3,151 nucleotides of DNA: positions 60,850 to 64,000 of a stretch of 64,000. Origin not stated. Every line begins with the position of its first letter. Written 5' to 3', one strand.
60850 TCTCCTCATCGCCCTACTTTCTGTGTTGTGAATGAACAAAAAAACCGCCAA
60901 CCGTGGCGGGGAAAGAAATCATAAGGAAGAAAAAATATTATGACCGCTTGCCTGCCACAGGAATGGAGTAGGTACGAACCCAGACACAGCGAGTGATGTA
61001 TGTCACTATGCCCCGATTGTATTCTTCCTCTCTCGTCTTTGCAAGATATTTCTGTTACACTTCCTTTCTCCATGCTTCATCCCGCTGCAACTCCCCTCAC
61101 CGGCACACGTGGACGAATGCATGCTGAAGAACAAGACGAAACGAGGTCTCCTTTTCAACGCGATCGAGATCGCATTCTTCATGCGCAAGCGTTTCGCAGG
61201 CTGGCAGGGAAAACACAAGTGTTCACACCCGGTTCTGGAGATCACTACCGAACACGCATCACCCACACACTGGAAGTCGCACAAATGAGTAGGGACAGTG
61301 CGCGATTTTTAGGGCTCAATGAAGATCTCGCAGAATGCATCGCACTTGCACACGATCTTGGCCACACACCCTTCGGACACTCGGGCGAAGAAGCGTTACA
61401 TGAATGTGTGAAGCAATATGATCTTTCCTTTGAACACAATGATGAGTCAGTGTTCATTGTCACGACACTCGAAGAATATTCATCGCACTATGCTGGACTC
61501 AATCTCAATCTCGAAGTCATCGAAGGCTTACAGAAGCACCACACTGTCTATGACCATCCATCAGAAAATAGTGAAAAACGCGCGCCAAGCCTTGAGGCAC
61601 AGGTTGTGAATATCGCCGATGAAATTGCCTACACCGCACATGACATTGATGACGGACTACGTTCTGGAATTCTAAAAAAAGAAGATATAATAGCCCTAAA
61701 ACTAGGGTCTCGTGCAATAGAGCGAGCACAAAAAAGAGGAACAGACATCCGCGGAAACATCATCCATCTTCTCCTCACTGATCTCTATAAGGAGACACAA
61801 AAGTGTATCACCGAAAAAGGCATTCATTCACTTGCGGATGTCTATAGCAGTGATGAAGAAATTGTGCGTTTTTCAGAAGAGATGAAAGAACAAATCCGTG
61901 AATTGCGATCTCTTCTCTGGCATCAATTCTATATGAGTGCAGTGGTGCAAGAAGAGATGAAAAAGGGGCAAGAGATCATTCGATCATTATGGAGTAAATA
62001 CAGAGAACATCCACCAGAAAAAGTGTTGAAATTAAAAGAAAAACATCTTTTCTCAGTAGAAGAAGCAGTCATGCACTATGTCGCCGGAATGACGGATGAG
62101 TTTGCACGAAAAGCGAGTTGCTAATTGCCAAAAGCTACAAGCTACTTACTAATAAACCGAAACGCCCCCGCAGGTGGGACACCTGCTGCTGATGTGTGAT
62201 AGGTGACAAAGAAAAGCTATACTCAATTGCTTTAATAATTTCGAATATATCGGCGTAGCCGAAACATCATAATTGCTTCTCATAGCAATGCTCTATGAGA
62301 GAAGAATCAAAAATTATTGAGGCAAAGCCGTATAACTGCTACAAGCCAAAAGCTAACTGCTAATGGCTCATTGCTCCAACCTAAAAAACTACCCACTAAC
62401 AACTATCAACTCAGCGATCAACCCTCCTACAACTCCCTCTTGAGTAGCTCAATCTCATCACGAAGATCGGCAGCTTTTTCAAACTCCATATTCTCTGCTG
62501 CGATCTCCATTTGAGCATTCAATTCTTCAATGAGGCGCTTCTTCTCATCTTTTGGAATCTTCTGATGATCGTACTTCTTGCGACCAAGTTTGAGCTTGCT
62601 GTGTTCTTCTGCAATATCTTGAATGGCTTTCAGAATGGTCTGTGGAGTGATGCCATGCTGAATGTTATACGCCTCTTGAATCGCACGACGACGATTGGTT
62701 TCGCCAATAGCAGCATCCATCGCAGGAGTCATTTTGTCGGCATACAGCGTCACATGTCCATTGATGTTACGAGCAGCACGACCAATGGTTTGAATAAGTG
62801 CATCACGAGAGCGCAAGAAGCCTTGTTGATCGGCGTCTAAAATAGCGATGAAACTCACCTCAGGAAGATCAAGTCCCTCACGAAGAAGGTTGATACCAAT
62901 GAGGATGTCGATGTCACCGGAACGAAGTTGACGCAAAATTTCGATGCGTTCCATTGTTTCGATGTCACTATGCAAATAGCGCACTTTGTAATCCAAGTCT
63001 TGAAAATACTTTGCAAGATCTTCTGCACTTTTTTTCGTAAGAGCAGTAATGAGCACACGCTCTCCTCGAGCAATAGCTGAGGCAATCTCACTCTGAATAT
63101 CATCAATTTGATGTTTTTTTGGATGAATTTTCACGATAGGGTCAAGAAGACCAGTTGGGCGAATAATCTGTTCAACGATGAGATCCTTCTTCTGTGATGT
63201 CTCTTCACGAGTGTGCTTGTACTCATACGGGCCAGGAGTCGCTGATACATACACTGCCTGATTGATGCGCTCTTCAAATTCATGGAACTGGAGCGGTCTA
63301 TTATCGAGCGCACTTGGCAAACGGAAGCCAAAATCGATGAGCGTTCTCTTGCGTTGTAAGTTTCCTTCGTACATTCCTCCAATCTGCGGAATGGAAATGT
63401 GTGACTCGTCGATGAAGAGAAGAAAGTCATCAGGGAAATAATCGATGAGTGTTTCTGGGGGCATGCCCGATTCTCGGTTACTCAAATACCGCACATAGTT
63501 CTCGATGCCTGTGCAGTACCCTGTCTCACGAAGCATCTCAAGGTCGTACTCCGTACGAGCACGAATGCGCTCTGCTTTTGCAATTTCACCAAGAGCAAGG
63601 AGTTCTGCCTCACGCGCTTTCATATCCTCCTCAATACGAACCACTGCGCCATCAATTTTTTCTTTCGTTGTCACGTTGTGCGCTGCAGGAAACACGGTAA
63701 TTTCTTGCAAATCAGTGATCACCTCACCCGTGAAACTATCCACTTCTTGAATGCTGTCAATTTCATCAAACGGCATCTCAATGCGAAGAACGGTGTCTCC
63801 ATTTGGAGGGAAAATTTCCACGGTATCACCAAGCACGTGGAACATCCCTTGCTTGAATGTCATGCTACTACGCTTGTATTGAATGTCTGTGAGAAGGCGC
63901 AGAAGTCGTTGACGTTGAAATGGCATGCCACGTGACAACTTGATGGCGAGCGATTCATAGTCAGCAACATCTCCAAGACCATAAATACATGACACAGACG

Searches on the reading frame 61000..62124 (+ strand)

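Call 90: search_protein_families(library=pfam, proteins=[window:61000-62124:+], max_evalue=0.001)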
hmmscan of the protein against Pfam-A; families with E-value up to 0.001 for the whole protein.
window:61000-62124:+ (374 aa): 2 families
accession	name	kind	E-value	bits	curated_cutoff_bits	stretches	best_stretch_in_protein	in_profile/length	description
PF01966.28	HD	-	2.6e-16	60.4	22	1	86-210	1-114/116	HD domain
PF13286.11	HD_assoc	-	4.4e-14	53.2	22.2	1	289-371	1-87/91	Phosphohydrolase-associated domain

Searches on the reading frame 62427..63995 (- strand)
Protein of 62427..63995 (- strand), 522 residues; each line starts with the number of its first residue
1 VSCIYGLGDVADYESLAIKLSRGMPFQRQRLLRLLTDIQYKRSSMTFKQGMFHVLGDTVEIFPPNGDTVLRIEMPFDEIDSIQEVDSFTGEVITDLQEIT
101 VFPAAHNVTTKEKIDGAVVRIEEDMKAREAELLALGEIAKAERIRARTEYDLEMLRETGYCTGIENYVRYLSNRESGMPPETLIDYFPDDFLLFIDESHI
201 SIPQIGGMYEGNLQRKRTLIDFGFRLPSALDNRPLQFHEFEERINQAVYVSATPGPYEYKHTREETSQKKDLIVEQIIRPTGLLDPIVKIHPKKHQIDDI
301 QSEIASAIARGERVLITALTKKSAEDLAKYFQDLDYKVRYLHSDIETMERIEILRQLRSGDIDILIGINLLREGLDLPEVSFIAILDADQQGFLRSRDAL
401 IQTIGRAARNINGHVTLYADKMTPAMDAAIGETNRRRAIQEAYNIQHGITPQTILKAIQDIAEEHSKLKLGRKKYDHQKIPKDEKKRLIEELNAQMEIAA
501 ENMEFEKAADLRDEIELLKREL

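Call 90: search_protein_families(library=pfam, proteins=[window:62427-63995:-], max_evalue=0.001)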
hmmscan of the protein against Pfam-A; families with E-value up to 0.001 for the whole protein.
window:62427-63995:- (522 aa): 4 families
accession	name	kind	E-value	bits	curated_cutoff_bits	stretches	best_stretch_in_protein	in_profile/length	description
PF17757.6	UvrB_inter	-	6.1e-26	90.8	22.9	1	18-106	1-90/91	UvrB interaction domain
PF12344.14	UvrB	-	1.2e-21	76.7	27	1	417-458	1-42/43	Ultra-violet resistance protein B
PF00271.37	Helicase_C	-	3.8e-20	72.6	23.5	1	302-410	8-109/110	Helicase conserved C-terminal domain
PF02151.25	UVR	-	1.7e-09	37.5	21.5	1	486-520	1-35/36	UvrB/uvrC motif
